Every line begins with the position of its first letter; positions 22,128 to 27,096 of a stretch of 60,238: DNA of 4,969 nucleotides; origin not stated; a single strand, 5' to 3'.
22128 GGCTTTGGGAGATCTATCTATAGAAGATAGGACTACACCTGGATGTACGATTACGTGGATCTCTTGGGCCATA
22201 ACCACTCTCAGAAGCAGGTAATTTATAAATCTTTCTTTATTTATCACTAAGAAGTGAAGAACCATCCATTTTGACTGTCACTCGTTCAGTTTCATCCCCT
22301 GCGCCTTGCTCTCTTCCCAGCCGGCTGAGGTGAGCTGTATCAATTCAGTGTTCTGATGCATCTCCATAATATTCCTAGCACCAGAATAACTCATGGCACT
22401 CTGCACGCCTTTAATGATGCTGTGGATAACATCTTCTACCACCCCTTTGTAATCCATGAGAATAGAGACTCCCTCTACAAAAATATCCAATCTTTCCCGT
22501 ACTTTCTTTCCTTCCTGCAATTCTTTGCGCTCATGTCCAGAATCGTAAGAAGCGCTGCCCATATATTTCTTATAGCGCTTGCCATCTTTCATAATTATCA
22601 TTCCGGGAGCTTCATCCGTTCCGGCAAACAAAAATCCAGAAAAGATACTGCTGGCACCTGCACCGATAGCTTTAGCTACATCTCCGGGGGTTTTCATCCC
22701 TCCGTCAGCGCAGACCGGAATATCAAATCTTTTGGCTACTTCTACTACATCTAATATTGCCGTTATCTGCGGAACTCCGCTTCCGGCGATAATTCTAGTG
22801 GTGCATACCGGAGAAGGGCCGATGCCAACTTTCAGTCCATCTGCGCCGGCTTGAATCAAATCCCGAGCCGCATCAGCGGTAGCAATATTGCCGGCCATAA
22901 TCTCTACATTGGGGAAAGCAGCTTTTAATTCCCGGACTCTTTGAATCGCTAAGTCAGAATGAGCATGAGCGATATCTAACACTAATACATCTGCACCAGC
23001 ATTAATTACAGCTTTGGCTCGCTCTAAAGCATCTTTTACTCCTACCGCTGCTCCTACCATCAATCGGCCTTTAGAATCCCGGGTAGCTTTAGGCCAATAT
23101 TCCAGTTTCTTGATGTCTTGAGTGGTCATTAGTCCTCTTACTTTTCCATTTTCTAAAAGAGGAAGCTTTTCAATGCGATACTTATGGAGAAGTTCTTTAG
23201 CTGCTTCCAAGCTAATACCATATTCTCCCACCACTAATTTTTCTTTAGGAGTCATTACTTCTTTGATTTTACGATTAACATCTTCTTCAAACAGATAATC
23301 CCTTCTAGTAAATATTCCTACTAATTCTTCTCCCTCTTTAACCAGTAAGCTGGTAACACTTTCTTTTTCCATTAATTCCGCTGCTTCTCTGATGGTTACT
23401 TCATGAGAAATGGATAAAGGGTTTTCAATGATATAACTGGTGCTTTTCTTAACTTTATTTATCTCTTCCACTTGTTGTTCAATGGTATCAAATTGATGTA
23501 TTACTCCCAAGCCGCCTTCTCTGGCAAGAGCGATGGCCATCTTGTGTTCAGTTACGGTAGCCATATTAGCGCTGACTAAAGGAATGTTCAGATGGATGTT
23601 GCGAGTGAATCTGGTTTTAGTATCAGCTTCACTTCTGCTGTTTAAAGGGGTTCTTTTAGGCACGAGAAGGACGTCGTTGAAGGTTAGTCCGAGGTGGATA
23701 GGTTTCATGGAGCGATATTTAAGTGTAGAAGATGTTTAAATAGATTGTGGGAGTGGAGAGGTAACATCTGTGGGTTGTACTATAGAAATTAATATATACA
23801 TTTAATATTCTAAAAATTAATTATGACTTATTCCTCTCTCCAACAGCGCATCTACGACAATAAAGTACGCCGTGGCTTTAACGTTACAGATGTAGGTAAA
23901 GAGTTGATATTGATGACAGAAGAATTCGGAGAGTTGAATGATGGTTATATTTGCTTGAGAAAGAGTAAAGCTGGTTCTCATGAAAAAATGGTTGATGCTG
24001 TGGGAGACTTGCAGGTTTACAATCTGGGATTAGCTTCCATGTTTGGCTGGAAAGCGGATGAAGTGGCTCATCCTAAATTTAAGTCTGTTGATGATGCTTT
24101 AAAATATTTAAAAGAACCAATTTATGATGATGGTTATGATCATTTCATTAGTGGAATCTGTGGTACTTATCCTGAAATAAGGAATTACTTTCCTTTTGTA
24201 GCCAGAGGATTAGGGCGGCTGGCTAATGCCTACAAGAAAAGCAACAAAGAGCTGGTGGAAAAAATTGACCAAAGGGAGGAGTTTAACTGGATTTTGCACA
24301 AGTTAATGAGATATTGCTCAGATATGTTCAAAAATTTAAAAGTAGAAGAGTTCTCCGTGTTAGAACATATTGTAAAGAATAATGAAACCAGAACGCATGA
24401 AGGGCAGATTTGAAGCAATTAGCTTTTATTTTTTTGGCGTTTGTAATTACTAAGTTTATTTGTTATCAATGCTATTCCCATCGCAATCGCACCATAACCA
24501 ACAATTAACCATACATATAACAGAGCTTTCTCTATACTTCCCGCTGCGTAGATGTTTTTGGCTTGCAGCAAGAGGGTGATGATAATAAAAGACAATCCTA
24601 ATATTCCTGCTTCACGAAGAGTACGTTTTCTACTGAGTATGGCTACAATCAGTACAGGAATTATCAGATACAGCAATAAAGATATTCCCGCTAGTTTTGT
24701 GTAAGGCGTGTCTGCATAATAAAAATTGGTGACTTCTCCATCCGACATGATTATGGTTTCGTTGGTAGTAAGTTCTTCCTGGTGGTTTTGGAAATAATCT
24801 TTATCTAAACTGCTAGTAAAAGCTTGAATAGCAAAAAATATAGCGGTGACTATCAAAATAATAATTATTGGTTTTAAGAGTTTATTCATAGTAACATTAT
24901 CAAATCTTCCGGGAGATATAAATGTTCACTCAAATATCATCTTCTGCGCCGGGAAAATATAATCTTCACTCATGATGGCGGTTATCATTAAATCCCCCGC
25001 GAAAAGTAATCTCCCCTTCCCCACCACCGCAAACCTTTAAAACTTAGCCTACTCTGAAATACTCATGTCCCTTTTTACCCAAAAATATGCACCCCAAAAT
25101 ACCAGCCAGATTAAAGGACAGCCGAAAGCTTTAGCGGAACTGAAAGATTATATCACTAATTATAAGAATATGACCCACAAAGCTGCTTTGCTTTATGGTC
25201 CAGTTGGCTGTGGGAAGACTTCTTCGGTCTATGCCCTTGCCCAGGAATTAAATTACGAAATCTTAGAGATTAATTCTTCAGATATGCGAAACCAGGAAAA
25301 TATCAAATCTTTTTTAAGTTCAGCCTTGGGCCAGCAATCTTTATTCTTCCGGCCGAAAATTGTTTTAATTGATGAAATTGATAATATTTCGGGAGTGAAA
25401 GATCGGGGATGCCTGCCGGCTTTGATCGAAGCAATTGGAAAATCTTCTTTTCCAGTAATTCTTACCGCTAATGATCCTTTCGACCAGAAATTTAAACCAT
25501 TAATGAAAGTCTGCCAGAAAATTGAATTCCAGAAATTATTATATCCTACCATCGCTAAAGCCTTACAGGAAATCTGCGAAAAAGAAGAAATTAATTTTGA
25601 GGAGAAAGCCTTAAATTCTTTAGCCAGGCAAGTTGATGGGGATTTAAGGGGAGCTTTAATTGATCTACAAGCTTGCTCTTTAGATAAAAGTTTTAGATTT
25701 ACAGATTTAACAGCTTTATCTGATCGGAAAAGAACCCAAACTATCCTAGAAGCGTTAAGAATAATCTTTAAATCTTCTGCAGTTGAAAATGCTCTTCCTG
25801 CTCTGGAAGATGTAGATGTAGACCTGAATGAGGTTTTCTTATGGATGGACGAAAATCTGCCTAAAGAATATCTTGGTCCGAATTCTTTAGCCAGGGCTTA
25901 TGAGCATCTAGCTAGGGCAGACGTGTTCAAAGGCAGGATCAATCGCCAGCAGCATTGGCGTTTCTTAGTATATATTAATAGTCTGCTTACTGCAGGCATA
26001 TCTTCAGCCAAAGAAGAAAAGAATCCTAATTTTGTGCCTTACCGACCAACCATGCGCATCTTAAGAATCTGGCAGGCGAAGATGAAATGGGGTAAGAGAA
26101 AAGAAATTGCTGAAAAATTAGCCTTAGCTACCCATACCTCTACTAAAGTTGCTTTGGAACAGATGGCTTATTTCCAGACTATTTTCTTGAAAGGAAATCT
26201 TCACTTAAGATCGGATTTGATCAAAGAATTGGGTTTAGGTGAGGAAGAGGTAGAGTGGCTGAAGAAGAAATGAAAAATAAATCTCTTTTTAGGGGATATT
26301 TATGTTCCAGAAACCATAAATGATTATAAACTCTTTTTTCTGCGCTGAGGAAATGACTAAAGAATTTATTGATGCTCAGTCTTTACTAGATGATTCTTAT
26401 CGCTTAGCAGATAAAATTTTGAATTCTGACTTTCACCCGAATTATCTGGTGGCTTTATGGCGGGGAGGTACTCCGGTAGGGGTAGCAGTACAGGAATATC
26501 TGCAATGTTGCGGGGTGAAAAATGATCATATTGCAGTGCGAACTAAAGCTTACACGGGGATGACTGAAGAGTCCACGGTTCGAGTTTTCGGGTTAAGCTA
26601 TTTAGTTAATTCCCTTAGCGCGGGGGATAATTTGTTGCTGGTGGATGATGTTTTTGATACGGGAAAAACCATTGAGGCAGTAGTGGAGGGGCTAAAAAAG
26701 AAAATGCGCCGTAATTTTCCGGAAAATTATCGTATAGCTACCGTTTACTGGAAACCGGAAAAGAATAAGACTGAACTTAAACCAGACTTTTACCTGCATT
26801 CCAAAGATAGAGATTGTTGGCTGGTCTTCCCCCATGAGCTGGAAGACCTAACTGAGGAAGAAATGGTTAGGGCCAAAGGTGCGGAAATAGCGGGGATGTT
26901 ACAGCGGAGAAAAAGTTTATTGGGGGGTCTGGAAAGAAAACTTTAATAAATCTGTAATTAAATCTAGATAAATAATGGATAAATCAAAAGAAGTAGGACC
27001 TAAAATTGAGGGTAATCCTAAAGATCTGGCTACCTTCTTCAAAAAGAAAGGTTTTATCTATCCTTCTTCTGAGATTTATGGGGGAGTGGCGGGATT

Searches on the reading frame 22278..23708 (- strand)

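Call 35: search_protein_families(library=pfam, proteins=[window:22278-23708:-])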
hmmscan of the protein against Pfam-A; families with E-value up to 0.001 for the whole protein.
window:22278-23708:- (476 aa): 7 families
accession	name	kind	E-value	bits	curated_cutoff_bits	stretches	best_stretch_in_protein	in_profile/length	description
PF00478.31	IMPDH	-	3.8e-128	427.8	25.6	1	7-468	1-343/345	IMP dehydrogenase / GMP reductase domain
PF00571.33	CBS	-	1.8e-14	54.2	24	1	94-139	6-52/57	CBS domain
PF03060.21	NMO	-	1.7e-11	44.5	28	2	270-374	138-238/331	Nitronate monooxygenase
PF00977.27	His_biosynth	-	3.1e-05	24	23.6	0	321-356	65-100/228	Histidine biosynthesis protein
PF01180.27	DHO_dh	-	6.7e-05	22.7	27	0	316-364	225-277/291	Dihydroorotate dehydrogenase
PF01645.23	Glu_synthase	-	0.00015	21.5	20.4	1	275-355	222-301/369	Conserved region in glutamate synthase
PF01070.24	FMN_dh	-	0.00041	19.9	24.9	1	250-358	202-302/350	FMN-dependent dehydrogenase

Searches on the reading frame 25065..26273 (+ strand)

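Call 9: search_protein_families(library=pfam, proteins=[window:25065-26273:+])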
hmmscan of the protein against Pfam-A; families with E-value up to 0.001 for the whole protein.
window:25065-26273:+ (402 aa): 9 families
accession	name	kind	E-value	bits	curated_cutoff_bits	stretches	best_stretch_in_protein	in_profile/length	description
PF00004.35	AAA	-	2e-16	61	21.2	1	42-150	2-123/131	ATPase family associated with various cellular activities (AAA)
PF21960.2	RCF1-5-like_lid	-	7.4e-09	35.9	27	1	166-206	2-43/43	RCF1/5-like, AAA+ ATPase lid domain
PF03215.21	Rad17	-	3.8e-07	30.7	23.8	1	4-94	9-102/186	Rad17 P-loop domain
PF22608.2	DNAX_ATPase_lid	-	4.2e-07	30.1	27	1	163-198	2-37/49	DNA polymerase III clamp loader subunit, ATPase lid domain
PF13173.12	AAA_14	-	4.7e-07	30.3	27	1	38-112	2-78/129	AAA domain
PF13401.12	AAA_22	-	1.8e-05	25.5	27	0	37-93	4-63/130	AAA domain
PF05496.18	RuvB_N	-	2.3e-05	24.6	27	1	10-109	3-97/159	Holliday junction DNA helicase RuvB P-loop domain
PF12775.13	AAA_7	-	5.8e-05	23.2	25.8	1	30-91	25-89/181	P-loop containing dynein motor region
PF25361.1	AAA_lid_RFC1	-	0.00012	21.9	34.9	1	163-209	4-50/59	RFC1-like, AAA+ ATPase lid domain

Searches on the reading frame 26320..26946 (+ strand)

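Call 35: search_protein_families(library=pfam, proteins=[window:26320-26946:+])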
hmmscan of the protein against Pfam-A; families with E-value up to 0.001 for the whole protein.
window:26320-26946:+ (208 aa): 2 families
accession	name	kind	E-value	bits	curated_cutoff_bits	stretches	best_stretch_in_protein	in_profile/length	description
PF00156.33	Pribosyltran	-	3.4e-13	49.7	26.3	1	15-159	4-140/158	Phosphoribosyl transferase domain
PF11202.14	StiP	-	5.2e-05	23.1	28.7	1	21-73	65-118/245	Tellurite-like stress resistance cysteine protease StiP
